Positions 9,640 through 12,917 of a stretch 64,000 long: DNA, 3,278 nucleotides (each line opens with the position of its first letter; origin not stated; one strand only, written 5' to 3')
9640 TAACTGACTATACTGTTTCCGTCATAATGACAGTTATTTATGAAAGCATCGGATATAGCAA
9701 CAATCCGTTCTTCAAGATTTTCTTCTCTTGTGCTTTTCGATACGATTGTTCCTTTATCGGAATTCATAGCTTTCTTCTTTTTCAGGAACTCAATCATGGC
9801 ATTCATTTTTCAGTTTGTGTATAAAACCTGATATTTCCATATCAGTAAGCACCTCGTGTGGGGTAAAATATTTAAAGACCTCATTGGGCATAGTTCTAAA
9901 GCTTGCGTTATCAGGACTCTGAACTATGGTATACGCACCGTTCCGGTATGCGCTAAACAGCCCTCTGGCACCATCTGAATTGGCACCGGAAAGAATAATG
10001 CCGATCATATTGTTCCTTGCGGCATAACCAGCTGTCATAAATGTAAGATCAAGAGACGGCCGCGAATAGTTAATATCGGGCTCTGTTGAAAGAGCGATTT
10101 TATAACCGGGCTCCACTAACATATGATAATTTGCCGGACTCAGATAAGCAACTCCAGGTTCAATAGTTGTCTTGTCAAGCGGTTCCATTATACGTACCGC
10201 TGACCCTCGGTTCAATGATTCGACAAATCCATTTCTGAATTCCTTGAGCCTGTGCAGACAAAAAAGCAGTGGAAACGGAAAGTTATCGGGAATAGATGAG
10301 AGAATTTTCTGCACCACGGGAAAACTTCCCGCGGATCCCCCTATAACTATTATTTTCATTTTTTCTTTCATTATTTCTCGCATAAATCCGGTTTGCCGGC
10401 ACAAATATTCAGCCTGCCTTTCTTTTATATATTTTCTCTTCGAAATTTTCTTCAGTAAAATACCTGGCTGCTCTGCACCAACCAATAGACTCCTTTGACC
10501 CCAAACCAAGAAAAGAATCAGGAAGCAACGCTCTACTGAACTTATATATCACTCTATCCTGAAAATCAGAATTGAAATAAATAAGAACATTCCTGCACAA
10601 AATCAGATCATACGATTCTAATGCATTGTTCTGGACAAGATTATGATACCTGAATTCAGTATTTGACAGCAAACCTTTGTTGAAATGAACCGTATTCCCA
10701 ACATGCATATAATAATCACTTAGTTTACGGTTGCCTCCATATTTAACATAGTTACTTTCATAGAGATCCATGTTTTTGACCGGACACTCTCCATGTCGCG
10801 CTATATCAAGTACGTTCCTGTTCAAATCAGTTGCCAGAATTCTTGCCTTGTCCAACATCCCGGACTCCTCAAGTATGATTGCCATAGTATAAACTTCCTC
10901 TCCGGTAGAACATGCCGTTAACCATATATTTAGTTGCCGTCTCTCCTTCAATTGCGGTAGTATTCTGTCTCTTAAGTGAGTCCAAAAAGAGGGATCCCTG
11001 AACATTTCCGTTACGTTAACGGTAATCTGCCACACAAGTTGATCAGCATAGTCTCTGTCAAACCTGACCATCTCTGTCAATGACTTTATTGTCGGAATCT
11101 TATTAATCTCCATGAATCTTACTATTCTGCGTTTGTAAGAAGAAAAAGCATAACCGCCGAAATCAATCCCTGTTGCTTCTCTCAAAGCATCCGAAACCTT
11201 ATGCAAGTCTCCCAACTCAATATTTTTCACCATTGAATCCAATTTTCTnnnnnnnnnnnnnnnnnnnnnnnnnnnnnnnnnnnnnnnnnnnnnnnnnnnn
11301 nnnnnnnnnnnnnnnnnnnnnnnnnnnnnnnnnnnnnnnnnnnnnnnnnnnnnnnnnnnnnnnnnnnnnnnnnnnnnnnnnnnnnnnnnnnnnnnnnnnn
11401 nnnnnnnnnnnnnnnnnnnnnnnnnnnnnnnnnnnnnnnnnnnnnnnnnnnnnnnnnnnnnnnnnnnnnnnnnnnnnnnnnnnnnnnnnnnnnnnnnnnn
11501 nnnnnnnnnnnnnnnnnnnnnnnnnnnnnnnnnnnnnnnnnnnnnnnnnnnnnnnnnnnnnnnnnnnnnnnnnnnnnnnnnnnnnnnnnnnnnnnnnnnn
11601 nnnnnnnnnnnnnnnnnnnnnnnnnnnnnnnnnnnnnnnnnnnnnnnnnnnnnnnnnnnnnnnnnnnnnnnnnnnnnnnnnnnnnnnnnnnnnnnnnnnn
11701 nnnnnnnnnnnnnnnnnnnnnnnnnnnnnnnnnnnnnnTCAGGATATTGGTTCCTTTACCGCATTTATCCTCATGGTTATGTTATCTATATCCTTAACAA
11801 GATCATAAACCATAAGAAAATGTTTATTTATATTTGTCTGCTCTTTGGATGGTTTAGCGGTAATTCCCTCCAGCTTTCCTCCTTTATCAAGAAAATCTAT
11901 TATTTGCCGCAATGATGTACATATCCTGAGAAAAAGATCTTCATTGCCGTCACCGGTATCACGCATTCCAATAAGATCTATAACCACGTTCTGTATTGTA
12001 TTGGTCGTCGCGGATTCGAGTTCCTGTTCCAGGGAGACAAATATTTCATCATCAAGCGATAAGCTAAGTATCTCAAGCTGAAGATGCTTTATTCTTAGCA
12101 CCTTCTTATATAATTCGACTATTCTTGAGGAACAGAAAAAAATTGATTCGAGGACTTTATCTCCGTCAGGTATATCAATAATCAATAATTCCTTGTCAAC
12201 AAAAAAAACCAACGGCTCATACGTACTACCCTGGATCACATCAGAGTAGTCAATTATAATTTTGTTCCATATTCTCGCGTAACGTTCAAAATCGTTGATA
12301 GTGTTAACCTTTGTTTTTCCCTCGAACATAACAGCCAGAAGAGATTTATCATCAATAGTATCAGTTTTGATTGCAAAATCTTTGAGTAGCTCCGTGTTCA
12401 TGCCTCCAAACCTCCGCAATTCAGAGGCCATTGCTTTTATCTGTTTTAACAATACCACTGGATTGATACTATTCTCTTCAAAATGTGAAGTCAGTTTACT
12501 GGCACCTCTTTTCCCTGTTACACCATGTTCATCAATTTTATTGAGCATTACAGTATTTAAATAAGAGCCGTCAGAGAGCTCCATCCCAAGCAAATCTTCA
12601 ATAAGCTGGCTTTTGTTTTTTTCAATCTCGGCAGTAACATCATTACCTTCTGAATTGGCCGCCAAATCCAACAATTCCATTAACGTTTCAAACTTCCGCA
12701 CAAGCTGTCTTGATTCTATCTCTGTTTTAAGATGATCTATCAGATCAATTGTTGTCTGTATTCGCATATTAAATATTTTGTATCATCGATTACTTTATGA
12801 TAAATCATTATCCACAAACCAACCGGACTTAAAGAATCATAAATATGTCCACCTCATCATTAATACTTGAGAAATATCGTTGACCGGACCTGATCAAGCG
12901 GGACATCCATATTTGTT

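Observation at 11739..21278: Two paralogous proteins of unrecognised family embedded next to the adaptation enzymes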

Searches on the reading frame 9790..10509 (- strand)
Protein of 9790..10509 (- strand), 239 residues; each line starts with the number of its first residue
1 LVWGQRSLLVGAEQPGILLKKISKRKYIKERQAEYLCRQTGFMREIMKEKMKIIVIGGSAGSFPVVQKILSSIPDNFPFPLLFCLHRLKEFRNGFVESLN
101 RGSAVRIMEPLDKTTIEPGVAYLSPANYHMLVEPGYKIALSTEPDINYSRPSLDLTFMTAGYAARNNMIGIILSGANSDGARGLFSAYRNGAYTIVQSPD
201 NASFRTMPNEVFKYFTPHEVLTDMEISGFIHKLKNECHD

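Call 7: search_protein_families(library=pfam, proteins=[window:9790-10509:-], max_evalue=0.001)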
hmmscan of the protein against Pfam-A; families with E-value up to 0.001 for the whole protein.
window:9790-10509:- (239 aa): 1 family
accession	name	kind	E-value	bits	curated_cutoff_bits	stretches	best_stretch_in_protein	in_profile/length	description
PF01339.22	CheB_methylest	-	7.3e-40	137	24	1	54-227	1-171/174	CheB methylesterase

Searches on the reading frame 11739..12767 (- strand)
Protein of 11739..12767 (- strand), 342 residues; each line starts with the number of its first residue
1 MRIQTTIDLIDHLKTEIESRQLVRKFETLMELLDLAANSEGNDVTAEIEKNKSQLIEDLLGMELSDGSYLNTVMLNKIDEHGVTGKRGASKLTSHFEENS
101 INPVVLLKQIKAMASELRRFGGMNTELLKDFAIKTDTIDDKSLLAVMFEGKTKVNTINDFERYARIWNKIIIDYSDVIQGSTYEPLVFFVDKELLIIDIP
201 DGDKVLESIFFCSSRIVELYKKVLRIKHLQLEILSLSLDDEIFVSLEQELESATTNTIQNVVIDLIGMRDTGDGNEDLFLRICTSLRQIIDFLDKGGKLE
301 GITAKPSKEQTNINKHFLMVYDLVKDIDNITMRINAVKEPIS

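Call 6: search_protein_families(library=pfam, proteins=[window:11739-12767:-], max_evalue=0.01)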
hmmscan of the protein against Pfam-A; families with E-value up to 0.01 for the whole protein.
window:11739-12767:- (342 aa): 0 families

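Call 8: search_protein_families(library=ncbifam, proteins=[window:11739-12767:-], max_evalue=1)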
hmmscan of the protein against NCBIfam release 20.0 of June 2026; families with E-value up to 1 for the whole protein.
window:11739-12767:- (342 aa): 0 families

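Call 11: search_solved_structures(query=window:11739-12767:-, max_evalue=10)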
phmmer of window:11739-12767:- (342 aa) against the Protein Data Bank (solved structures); distinct sequences matched with E-value up to 10: 0.
